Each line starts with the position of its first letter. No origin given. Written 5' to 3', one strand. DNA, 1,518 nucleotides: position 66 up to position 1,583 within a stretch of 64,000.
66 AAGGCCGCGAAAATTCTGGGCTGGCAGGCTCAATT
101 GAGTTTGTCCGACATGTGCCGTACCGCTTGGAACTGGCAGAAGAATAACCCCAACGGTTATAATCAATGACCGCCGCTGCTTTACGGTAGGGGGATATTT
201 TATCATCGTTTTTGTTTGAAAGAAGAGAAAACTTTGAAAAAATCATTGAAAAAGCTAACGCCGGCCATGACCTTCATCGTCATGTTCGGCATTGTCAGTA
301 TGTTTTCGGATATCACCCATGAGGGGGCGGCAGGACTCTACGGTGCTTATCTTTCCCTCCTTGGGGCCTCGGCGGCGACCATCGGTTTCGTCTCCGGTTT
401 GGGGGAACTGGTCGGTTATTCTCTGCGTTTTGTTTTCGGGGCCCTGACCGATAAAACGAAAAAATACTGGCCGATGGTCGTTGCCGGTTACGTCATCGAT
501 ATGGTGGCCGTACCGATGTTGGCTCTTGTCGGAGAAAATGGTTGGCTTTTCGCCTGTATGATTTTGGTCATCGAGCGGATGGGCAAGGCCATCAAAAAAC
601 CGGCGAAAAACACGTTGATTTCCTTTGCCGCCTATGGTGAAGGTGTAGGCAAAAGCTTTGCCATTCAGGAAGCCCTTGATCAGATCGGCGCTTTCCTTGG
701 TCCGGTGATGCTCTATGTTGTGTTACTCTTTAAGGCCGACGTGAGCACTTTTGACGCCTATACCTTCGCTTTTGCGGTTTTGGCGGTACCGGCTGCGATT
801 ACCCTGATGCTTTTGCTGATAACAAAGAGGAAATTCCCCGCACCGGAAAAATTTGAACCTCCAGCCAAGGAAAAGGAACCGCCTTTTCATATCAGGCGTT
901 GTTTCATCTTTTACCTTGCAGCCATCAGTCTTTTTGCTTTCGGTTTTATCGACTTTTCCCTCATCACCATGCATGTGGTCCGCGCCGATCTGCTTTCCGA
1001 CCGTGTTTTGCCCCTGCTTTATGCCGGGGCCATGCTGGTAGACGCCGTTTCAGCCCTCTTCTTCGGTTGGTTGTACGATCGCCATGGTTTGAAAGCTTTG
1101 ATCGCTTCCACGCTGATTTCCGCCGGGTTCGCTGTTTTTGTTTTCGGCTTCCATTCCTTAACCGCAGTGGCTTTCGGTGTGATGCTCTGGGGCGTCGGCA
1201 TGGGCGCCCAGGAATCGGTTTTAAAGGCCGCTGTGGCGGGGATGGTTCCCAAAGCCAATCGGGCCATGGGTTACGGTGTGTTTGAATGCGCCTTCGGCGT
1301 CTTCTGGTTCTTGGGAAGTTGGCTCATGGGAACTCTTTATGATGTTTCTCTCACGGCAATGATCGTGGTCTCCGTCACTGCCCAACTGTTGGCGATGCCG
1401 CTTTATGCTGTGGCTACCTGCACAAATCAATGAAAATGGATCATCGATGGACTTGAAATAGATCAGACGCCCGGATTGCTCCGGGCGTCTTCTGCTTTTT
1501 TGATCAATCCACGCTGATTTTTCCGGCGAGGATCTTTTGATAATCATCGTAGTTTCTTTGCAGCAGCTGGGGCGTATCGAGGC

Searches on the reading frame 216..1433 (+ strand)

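Call 44: search_protein_families(library=pfam, proteins=[window:216-1433:+], max_evalue=0.001)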
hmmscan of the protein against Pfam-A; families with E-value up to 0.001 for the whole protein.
window:216-1433:+ (405 aa): 1 family
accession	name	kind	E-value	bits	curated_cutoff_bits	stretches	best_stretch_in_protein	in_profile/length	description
PF07690.21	MFS_1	-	3.1e-21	76.1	33.4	2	236-393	6-164/347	Major Facilitator Superfamily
